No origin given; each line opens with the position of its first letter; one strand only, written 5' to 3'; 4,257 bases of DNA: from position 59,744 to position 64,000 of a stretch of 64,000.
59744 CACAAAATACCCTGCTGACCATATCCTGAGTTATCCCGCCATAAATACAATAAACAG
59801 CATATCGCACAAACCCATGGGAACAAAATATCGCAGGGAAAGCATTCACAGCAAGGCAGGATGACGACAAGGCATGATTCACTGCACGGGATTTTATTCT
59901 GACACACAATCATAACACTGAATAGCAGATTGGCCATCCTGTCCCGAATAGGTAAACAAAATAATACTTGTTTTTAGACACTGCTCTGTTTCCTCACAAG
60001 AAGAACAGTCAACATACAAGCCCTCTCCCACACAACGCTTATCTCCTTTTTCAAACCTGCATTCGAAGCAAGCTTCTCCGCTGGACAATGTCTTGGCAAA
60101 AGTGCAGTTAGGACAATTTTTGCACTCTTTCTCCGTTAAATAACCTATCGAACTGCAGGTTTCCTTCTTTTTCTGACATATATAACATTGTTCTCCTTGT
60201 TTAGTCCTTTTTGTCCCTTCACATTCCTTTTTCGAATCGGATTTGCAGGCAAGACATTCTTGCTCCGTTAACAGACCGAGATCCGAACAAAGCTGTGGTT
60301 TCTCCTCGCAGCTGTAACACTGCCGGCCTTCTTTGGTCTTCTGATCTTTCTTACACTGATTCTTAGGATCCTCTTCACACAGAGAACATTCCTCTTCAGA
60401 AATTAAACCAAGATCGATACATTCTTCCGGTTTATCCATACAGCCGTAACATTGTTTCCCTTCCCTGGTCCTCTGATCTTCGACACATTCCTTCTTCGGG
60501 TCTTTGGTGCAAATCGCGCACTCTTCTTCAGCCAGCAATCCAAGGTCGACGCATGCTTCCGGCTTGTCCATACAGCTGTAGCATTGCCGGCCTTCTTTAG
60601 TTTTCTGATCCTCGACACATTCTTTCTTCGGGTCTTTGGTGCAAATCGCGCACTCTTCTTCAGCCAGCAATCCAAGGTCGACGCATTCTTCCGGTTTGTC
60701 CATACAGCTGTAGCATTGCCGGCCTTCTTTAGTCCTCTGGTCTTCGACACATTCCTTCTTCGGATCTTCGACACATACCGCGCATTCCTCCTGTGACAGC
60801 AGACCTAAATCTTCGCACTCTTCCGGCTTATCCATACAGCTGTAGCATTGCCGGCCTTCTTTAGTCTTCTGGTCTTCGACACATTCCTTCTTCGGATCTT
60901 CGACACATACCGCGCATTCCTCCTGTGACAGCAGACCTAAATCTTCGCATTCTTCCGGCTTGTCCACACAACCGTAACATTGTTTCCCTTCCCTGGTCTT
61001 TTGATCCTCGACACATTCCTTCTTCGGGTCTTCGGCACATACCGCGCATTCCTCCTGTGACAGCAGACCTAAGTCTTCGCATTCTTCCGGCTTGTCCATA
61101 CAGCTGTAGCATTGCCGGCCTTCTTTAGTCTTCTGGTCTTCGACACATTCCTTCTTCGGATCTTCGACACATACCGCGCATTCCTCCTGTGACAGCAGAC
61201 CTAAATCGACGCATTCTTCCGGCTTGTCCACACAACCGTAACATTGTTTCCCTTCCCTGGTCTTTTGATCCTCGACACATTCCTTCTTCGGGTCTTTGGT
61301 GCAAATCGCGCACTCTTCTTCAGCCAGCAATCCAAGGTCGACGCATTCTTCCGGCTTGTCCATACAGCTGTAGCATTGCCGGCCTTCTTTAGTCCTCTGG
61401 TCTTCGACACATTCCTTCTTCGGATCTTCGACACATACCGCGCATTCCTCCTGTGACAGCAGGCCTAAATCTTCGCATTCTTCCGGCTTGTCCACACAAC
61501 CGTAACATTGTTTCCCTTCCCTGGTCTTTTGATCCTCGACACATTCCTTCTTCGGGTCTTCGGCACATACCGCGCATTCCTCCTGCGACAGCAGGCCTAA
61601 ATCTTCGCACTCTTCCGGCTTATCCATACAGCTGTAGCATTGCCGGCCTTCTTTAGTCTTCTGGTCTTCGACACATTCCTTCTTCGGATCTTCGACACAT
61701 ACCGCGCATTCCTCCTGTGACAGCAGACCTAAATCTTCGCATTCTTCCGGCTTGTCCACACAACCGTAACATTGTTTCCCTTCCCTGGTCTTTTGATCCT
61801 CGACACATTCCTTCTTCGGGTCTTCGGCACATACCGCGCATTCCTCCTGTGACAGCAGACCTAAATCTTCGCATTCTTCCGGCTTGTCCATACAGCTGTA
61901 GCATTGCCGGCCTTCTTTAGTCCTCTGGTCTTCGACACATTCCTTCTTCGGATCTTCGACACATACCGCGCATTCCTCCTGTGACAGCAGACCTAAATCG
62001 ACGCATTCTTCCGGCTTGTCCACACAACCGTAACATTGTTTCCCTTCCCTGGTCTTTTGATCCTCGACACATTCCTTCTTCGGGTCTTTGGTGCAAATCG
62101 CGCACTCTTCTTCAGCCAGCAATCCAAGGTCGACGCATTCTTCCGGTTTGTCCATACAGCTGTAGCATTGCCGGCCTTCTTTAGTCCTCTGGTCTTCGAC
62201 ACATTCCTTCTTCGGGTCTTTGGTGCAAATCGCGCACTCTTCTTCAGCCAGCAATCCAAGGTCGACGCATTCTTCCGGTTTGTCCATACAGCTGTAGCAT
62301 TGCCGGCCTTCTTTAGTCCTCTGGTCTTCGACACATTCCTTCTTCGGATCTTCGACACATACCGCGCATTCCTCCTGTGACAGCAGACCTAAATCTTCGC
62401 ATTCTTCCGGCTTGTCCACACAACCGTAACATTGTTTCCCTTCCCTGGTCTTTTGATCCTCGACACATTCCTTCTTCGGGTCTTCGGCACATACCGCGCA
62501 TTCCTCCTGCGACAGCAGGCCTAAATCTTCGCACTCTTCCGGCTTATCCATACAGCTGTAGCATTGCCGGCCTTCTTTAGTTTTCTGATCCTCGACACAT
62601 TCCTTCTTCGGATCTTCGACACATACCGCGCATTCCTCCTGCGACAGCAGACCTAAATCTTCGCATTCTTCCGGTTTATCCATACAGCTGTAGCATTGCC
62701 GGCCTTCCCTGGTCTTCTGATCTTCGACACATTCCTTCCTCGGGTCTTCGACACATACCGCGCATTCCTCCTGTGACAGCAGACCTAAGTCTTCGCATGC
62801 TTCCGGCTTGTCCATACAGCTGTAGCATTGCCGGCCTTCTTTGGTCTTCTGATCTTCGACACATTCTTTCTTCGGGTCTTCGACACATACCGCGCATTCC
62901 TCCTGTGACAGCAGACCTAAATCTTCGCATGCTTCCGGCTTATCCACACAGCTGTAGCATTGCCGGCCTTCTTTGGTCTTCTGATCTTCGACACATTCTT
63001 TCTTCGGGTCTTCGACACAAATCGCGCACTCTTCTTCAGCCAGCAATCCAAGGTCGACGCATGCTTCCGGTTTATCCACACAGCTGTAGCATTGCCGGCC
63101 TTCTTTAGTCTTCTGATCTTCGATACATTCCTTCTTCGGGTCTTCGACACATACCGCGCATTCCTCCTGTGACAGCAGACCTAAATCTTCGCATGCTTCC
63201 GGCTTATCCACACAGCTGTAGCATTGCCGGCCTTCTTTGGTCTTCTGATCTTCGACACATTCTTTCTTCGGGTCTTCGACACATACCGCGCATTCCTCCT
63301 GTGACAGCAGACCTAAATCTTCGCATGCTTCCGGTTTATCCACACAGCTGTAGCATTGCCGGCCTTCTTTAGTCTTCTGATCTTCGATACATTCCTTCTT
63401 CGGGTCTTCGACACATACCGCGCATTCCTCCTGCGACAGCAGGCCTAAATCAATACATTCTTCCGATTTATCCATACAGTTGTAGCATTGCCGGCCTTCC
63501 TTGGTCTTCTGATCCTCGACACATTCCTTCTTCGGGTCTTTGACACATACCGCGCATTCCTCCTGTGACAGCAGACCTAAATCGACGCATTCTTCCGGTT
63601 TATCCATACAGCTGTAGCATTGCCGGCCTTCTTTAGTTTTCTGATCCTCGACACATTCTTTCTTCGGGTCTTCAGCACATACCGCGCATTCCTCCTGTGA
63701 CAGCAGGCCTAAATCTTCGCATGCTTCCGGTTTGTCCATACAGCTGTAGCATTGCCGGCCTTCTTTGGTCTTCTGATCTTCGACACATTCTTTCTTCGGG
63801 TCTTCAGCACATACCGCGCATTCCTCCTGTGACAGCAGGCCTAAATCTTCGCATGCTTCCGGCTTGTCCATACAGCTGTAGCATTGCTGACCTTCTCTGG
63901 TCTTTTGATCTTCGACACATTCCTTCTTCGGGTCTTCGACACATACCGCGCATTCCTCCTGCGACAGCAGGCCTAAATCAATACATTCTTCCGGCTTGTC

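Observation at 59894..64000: Window-truncated giant protein built from about 30 copies of a 44-aa acidic Cys6 module (paired CxxC knuckles)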

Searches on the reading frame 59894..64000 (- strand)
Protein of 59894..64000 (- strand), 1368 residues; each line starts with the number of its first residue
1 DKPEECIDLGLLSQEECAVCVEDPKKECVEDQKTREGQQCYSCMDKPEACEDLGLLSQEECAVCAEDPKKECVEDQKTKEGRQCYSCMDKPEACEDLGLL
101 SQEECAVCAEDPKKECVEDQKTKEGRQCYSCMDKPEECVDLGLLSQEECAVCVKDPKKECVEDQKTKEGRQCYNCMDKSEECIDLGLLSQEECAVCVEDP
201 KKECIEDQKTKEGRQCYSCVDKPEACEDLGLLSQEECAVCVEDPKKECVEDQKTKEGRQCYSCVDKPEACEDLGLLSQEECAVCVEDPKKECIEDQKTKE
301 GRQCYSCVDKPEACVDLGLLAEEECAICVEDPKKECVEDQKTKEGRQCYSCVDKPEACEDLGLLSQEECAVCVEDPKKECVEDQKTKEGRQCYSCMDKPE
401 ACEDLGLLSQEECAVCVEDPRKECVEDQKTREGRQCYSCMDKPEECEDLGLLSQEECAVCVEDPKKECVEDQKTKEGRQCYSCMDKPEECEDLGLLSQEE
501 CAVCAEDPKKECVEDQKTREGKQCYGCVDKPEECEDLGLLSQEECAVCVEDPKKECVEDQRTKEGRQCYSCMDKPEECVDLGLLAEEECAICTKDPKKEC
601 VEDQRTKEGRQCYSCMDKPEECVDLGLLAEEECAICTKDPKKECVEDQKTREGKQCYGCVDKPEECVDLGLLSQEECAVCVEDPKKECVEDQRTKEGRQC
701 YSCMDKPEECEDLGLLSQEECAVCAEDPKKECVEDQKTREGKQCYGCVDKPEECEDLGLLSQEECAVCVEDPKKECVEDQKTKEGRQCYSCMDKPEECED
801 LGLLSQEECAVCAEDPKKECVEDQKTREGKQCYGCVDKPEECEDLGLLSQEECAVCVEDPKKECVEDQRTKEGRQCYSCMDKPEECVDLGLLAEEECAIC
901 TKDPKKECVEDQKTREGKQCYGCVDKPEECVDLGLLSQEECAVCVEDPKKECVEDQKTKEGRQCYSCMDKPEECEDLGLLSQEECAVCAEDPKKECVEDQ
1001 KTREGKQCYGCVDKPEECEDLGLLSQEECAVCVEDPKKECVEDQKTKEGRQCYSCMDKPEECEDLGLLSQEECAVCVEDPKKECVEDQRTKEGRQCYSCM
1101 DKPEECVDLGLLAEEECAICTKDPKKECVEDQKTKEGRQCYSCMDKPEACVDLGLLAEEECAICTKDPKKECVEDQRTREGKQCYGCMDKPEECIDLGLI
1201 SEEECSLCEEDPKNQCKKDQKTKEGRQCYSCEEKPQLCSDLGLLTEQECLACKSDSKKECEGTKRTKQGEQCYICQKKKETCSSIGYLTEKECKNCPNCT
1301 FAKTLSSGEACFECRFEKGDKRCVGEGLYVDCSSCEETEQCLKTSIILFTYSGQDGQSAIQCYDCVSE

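Call 4: search_protein_families(library=pfam, proteins=[window:59894-64000:-], max_evalue=10)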
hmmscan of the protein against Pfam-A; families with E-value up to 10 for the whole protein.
window:59894-64000:- (1368 aa): 1 family
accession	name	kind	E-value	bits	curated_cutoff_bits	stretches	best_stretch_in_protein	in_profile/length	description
PF18544.7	Polo_box_3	-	7.7e-07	30.1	34.2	0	146-184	41-79/97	Polo box domain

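Call 7: search_protein_families(library=ncbifam, proteins=[window:59894-64000:-], max_evalue=10)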
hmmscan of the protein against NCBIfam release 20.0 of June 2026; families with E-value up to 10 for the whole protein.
window:59894-64000:- (1368 aa): 0 families

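Call 9: find_homologous_proteins(query=window:59897-64000:-)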
Query window:59897-64000:- (1368 aa): 1 proteins with E <= 0.001 among 8000 candidates.
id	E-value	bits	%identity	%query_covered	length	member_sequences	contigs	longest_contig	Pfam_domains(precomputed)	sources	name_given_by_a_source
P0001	5.7e-10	55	26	58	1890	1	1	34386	PF00082.28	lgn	-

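Call 53: search_protein_representatives(protein=window:59897-63496:-)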
Query: 1200 residues. Proteins with E-value up to 0.001 (for the whole library): 33; up to 1e-10: 20; up to 1e-30: 7. The best 33 are listed.
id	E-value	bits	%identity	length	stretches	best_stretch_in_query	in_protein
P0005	9.0e-66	238.4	34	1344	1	142-848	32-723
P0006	5.3e-58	212.7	31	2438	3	4-1075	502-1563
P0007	2.4e-52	194.0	72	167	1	374-500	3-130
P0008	9.6e-50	185.3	40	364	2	415-711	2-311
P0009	3.4e-46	173.6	48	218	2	106-272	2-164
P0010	8.9e-34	132.5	38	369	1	674-982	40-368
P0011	1.1e-31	125.5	36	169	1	1125-1198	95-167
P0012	2.0e-26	108.1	35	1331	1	18-537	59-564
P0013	5.2e-26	106.7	39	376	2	1106-1198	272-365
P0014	1.9e-25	104.9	47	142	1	978-1095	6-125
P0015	3.6e-25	104.0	37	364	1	1102-1198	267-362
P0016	4.3e-24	100.4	34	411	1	554-875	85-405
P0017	2.0e-22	94.9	36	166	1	1031-1197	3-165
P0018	6.2e-19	83.3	55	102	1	267-349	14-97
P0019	3.0e-17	77.7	30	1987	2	17-1175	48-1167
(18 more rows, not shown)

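Call 77: find_encoding_contigs(protein=P0015, flank=6000, max_places=4)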
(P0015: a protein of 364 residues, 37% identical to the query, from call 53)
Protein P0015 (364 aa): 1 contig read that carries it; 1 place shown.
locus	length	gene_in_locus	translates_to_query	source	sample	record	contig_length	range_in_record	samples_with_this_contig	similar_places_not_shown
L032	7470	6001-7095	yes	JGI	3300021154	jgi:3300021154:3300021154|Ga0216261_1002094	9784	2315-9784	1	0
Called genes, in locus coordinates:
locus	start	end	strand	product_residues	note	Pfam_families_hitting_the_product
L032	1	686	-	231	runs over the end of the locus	PF01209:Ubie_methyltran, PF02353:CMAS, PF05175:MTS, PF13489:Methyltransf_23, PF13847:Methyltransf_31, PF08241:Methyltransf_11, PF08242:Methyltransf_12, PF13649:Methyltransf_25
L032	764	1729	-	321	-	PF01040:UbiA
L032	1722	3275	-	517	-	PF04055:Radical_SAM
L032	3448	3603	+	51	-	-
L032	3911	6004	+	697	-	PF08450:SGL (faint), PF23500:DUF7133 (faint), PF25021:TEN_NHL (faint), PF15869:TolB_like (faint), PF17170:DUF5128, PF01436:NHL, PF17170:DUF5128 (weak), PF01436:NHL (weak), +1 more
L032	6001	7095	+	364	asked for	-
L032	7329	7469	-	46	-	?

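Call 78: find_encoding_contigs(protein=P0006, flank=6000, max_places=4)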
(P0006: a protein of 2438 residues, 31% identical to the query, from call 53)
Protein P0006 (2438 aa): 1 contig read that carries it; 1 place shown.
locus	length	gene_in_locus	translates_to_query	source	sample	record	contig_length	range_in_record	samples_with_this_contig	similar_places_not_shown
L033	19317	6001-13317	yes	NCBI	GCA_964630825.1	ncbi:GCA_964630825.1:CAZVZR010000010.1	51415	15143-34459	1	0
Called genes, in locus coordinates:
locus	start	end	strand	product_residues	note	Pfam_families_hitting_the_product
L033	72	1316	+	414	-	PF00464:SHMT, PF00155:Aminotran_1_2, PF01212:Beta_elim_lyase (weak)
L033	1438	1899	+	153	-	PF22811:Zn_ribbon_NrdR, PF03477:ATP-cone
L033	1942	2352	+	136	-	PF02577:BFN_dom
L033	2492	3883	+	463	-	PF01743:PolyA_pol, PF12627:PolyA_pol_RNAbd, PF01966:HD, PF13735:tRNA_NucTran2_2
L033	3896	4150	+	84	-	-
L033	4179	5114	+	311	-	PF01661:Macro, PF00293:NUDIX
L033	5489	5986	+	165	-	PF07661:MORN_2 (weak)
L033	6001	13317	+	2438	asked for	PF00082:Peptidase_S8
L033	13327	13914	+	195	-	PF04264:YceI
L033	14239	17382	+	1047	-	PF01564:Spermine_synth, PF00515:TPR_1 (faint), PF12895:ANAPC3, PF13181:TPR_8 (faint), PF13414:TPR_11 (faint), PF13424:TPR_12 (faint), PF07719:TPR_2 (weak), PF14559:TPR_19 (weak), +5 more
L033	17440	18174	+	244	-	PF00106:adh_short, PF08659:KR (weak), PF13561:adh_short_C2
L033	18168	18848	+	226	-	-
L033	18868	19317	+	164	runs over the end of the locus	PF04461:YajQ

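Call 82: search_protein_families(library=pfam, proteins=[P0015, P0005, P0019, P0010, P0013], max_evalue=1)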
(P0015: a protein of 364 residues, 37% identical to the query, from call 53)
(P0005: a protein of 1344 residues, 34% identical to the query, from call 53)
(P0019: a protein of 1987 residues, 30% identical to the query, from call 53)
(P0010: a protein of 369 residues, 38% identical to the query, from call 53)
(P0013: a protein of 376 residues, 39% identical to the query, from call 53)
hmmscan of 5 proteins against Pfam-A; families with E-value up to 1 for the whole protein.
P0015 (364 aa): 1 family
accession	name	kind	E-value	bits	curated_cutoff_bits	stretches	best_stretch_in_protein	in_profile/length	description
PF08820.15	DUF1803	-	0.098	13.1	32.2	0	232-259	22-49/91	Domain of unknown function (DUF1803)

P0005 (1344 aa): 1 family
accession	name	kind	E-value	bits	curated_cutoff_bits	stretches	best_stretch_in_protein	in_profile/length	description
PF00082.27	Peptidase_S8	-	2.4e-49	168.6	21.8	1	952-1230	2-288/288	Subtilase family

P0019 (1987 aa): 2 families
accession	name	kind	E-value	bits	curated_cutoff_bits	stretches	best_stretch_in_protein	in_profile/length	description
PF00082.27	Peptidase_S8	-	8.7e-54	183.2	21.8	1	1590-1869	2-288/288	Subtilase family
PF06451.17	Moricin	-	0.39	10.9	27.6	1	1526-1551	16-41/62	Moricin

P0010 (369 aa): 1 family
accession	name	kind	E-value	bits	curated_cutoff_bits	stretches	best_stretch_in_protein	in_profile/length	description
PF10208.15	ARMET_C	-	0.039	13.8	23.5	1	162-176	18-32/43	ARMET, C-terminal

P0013 (376 aa): 0 families

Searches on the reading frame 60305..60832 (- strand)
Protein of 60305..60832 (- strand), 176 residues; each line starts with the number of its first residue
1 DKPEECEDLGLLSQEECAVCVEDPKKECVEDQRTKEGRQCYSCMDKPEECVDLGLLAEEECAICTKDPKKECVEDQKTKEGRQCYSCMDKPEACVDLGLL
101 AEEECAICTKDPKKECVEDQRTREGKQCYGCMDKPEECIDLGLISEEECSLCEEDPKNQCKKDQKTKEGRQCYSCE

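Call 58: predict_structure(alignment_id=A3)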
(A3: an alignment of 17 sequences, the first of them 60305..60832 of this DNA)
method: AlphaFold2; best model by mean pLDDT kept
length: 176 residues; sequences in the alignment: 17
mean_pLDDT: 90.9   pTM: 0.51
mean pLDDT of the five models: 90.9, 90.7, 89.8, 89.1, 88.9
residues with pLDDT >= 90: 110; 70-90: 65; 50-70: 1; < 50: 0
segments of 3 or more residues with pLDDT < 50: none
pLDDT, mean of each block of 10 residues (from residue 1): 84 91 89 92 90 90 88 92 92 90 89 91 92 91 93 93 93 95
secondary structure, 60 per line:
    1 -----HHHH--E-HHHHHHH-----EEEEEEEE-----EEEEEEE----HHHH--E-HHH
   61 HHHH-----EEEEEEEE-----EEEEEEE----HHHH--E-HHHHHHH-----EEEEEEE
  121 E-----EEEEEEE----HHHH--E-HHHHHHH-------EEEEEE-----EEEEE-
elements in order: H6-9 H14-20 E26-33 E39-45 H50-53 H58-64 E70-77 E83-89 H94-97 H102-108 E114-121 E127-133 H138-141 H146-152 E160-165 E171-175

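Call 60: fold_search(model_id=the predicted structure, library=pdb)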
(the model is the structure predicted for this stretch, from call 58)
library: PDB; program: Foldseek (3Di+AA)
matches with E <= 10: 180; with E <= 0.001: 0
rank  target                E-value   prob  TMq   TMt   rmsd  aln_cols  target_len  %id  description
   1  7lsw_E                5.7e-01  0.10  0.14  0.17  19.5       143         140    8  Structure of Full Beta-Hairpin LIR from FNIP2 Bound to GABARAP (released 2021-10-13)
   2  5jhf_B                9.9e-01  0.08  0.11  0.13  14.5        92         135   13  Crystal structure of Atg13(17BR)-Atg13(17LR)-Atg17-Atg29-Atg31 complex (released 2016-08-03)
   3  3ou7_A                1.2e+00  0.08  0.12  0.11  12.9        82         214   15  DhpI-SAM-HEP complex (released 2010-10-27)
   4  5jhf_E                1.2e+00  0.07  0.11  0.13  14.7        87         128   10  Crystal structure of Atg13(17BR)-Atg13(17LR)-Atg17-Atg29-Atg31 complex (released 2016-08-03)
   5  4wiw_D                1.3e+00  0.08  0.11  0.06  16.3        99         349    7  Crystal structure of C-terminal domain of putative chitinase from Desulfitobacterium hafniense DCB-2 (released 2014-10-08)
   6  3bly                  1.5e+00  0.03  0.12  0.04  18.7       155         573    8  Pyranose 2-oxidase from Trametes multicolor, E542K/L537W (released 2008-12-02)
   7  4wiw_A                1.5e+00  0.11  0.11  0.06  13.2        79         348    8  Crystal structure of C-terminal domain of putative chitinase from Desulfitobacterium hafniense DCB-2 (released 2014-10-08)
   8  8cli_A                1.5e+00  0.04  0.15  0.06  27.5       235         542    8  TFIIIC TauB-DNA monomer (released 2023-06-21)
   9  3fx6_A                1.9e+00  0.21  0.13  0.08   4.5        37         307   22  X-RAY crystallographic studies on the complex of carboxypeptidase A with the inhibitor using alpha-nitro ketone as the (released 2009-08-25)
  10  7lsw_F                1.9e+00  0.06  0.15  0.17  19.4       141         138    8  Structure of Full Beta-Hairpin LIR from FNIP2 Bound to GABARAP (released 2021-10-13)
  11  4dzd                  1.9e+00  0.04  0.14  0.13  28.2       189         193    7  Crystal structure of the CRISPR-associated protein Cas6e from Escherichia coli str. K-12 (released 2013-03-06)
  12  8fbp_M                2.3e+00  0.03  0.15  0.08  31.3       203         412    9  Glutamine synthetase from Pseudomonas aeruginosa, filament double-unit in compressed conformation (released 2024-02-14)
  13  3fju_A                2.4e+00  0.25  0.14  0.09   4.3        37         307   27  Ascaris suum carboxypeptidase inhibitor in complex with human carboxypeptidase A1 (released 2008-12-30)
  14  4im2                  2.4e+00  0.04  0.14  0.06  20.5       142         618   11  Structure of Tank-Binding Kinase 1 (released 2013-03-06)
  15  5u4j_v                2.4e+00  0.03  0.14  0.17  20.4       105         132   11  Structural Basis of Co-translational Quality Control by ArfA and RF2 Bound to Ribosome (released 2017-01-11)
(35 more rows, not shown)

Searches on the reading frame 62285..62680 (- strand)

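Call 4: search_protein_families(library=pfam, proteins=[window:62285-62680:-], max_evalue=10)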
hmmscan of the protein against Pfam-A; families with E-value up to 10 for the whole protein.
seq(132 aa): 4 families
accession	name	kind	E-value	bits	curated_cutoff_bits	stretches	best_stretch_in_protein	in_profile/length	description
PF18544.7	Polo_box_3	-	0.014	16.4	34.2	0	14-50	41-77/97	Polo box domain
PF04002.20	RadC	-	0.049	14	22.1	0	8-40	14-46/121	RadC-like JAB domain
PF06698.16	DUF1192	-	1.5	9.4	25.5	0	92-106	12-26/58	Protein of unknown function (DUF1192)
PF23501.1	Microp_apicomplexa_4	-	5.3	8.3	27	0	12-96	13-96/103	Apicomplexa microprotein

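Call 7: search_protein_families(library=ncbifam, proteins=[window:62285-62680:-], max_evalue=10)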
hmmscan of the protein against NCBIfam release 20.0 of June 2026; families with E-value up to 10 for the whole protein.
seq(132 aa): 1 family
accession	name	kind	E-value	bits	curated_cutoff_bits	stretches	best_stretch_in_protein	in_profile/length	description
NF002976.0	PRK03669.1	equivalog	0.036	13.4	315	1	76-127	201-249/271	mannosyl-3-phosphoglycerate phosphatase-related protein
